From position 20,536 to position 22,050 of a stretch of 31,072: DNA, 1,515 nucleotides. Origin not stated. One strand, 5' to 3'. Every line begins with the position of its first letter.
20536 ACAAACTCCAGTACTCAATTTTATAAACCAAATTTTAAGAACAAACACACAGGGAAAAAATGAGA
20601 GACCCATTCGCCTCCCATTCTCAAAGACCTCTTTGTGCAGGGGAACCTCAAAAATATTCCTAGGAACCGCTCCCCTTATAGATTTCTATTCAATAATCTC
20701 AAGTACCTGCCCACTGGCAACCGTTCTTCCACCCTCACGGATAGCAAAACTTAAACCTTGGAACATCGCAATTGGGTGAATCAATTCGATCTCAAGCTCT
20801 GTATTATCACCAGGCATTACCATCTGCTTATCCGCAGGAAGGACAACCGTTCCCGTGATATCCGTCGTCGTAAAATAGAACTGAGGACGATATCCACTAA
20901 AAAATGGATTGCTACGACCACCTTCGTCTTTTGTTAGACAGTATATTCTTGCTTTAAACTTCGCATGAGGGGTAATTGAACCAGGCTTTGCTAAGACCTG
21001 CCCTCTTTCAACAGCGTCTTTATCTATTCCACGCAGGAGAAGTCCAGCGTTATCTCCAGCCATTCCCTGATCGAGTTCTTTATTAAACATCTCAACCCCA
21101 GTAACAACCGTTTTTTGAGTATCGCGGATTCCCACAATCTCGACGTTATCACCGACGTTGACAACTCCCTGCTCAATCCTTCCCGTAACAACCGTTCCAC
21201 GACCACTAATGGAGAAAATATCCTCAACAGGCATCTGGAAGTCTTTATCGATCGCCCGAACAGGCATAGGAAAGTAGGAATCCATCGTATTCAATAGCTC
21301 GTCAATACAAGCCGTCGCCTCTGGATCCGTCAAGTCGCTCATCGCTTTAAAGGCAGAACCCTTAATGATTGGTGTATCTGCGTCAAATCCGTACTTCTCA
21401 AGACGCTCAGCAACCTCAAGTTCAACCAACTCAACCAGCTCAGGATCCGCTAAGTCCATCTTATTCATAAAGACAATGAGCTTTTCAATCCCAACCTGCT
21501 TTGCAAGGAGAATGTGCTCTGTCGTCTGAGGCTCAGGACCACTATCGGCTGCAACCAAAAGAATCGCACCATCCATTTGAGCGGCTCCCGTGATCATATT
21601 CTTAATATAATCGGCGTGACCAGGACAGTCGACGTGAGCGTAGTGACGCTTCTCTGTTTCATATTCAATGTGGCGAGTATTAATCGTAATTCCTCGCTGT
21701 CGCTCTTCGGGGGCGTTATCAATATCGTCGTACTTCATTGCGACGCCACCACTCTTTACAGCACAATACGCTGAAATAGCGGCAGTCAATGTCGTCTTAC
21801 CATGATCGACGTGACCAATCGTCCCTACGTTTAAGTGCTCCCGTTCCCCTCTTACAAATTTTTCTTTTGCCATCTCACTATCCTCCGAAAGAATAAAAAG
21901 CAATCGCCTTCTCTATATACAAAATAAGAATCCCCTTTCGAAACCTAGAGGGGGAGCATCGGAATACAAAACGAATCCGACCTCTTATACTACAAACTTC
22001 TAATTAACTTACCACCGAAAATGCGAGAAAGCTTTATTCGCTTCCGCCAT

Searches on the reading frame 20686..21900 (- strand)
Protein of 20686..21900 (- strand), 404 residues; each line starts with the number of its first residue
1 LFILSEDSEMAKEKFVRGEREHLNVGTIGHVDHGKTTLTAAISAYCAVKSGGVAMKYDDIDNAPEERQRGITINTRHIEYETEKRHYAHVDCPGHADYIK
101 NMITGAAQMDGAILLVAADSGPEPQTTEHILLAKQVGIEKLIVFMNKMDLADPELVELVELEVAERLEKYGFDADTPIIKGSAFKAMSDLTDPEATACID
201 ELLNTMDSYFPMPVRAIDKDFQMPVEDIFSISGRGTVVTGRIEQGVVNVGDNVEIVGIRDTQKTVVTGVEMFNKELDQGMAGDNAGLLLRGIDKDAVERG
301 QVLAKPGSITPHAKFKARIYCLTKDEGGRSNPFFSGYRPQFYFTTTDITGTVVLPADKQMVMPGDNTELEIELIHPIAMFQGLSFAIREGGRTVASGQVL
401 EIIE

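Call 12: find_related_loci(query=window:20686-21900:-, collection=genome_contigs, flank=2000)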
Query window:20686-21900:- (404 aa) in genome_contigs; peptide patterns used: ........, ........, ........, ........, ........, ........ (x = any residue, [..] = any of these).
600 stretches matched a pattern (row limit reached: there are more); 600 encode a relative of the query (tblastn E <= 1e-3); the best 80 are kept; 80 distinct loci.
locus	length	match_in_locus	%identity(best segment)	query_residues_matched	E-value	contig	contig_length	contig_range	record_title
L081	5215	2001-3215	71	1-404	0e+0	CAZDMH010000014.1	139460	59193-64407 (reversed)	MAG TPA_asm: uncultured Spirochaetales bacterium isolate binchicken_co151_533 genome assembly, contig: NODE_86_length_13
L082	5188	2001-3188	72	10-404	0e+0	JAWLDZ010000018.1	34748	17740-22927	MAG: Spirochaetaceae bacterium isolate 20BLK6-1.bin.24 NODE_981_length_34748_cov_41.335334, whole genome shotgun sequenc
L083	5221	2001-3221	70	1-404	0e+0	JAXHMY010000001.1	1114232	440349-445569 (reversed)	MAG: Spirochaetia bacterium isolate Salar_de_Ascotan_soil_MAG_ASO69 contig_12037_polypolish, whole genome shotgun sequen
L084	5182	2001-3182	71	10-402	0e+0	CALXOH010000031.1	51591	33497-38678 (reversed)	MAG: uncultured Spirochaetaceae bacterium isolate E27__bin300 genome assembly, contig: E27__k127_6993774, whole genome s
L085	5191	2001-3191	71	10-404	0e+0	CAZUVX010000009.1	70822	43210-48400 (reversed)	MAG TPA_asm: uncultured Spirochaetaceae bacterium isolate SRP252850_co1_392 genome assembly, contig: NODE_407_length_708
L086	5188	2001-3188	71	8-403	0e+0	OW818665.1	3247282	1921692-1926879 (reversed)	metagenome genome assembly, chromosome: 1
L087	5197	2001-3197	70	8-404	0e+0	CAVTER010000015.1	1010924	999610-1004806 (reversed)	MAG: uncultured Spirochaetota bacterium isolate MFD00905.bin.2.162 genome assembly, contig: contig_9565, whole genome sh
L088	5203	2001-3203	68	8-404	0e+0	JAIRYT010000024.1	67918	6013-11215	MAG: Treponema sp. isolate Gsp477_bin60 k119_3556339, whole genome shotgun sequence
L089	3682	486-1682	68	10-404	0e+0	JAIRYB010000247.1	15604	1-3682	MAG: Spirochaetaceae bacterium isolate Gsp477_bin25 k119_2244209, whole genome shotgun sequence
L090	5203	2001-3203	69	5-404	7e-180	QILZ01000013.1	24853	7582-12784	MAG: Spirochaetales bacterium isolate SZUA-6 Ga0063293_10001197, whole genome shotgun sequence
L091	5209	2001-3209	68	7-404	2e-178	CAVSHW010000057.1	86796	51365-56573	MAG: uncultured candidate division NC10 bacterium isolate MFD01476.bin.2.107 genome assembly, contig: contig_73274, whol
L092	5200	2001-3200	66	10-404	1e-176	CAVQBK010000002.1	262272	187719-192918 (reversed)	MAG: uncultured bacterium isolate MFD02923.bin.1.27 genome assembly, contig: contig_14754, whole genome shotgun sequence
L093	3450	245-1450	65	4-404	3e-179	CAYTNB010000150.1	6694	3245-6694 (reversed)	MAG TPA_asm: uncultured Desulfobulbia bacterium isolate SRP128015_co1_384 genome assembly, contig: NODE_19914_length_669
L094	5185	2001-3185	67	9-403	7e-175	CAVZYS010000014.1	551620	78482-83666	MAG: uncultured Acidobacteriaceae bacterium isolate MFD06435.bin.1.192 genome assembly, contig: contig_18815, whole geno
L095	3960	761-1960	68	9-404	6e-178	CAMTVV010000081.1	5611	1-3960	MAG: uncultured Nitrospiraceae bacterium isolate G04_MAG_00025 genome assembly, contig: G04_MAG_00025_000000000243, whol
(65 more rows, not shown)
